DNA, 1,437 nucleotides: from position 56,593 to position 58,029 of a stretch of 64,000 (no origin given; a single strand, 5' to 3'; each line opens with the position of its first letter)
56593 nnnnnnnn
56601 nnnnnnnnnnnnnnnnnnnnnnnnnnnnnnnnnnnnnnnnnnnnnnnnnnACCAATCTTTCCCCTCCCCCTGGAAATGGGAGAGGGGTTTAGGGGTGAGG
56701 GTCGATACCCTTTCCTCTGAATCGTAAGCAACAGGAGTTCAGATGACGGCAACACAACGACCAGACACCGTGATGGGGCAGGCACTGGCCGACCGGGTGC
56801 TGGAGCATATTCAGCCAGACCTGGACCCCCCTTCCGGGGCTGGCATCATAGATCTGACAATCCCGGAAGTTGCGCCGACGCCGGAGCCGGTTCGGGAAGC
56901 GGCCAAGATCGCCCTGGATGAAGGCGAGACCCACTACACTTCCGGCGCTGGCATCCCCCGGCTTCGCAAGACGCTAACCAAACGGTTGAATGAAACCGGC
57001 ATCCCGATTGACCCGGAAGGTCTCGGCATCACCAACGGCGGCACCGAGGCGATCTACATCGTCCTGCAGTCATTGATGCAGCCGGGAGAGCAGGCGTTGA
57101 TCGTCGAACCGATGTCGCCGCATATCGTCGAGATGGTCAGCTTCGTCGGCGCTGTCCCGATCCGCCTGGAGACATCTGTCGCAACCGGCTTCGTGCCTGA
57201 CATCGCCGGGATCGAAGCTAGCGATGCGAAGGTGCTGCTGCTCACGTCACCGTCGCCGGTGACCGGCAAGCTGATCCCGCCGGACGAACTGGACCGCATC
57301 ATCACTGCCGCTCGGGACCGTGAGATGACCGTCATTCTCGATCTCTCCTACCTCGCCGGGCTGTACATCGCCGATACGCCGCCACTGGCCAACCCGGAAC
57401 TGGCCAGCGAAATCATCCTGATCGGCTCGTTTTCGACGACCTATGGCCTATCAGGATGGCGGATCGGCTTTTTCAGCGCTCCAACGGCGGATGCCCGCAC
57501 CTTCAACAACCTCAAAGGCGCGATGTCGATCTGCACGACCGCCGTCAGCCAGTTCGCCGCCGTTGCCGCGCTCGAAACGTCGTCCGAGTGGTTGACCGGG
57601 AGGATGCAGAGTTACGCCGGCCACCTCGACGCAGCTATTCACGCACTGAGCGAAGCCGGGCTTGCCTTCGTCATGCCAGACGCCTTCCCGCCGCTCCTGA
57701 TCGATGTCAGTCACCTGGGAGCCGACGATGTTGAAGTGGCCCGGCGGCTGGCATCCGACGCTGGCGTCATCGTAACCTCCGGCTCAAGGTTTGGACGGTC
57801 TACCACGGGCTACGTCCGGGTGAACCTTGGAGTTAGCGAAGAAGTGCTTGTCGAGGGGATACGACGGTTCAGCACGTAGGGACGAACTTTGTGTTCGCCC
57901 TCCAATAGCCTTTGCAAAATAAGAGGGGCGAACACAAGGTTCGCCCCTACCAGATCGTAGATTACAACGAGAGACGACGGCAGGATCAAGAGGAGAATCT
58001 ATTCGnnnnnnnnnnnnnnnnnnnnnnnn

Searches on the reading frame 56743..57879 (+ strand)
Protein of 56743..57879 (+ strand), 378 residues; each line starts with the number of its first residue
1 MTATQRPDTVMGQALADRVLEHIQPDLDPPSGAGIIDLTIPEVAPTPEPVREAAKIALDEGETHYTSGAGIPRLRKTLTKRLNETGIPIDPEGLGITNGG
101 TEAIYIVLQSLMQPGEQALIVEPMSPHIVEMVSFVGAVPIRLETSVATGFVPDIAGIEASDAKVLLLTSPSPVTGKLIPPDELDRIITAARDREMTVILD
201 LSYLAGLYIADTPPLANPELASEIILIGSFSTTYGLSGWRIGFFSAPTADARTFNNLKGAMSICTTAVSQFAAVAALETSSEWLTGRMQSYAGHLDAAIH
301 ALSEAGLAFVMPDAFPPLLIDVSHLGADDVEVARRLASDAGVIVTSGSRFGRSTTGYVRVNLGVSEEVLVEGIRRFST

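Call 53: search_protein_families(library=pfam, proteins=[window:56743-57879:+], max_evalue=0.00001)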
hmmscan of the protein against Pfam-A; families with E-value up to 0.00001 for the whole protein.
window:56743-57879:+ (378 aa): 1 family
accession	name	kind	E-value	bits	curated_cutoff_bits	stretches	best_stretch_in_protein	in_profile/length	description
PF00155.27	Aminotran_1_2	-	6.8e-39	134.5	19.7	1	46-375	18-360/361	Aminotransferase class I and II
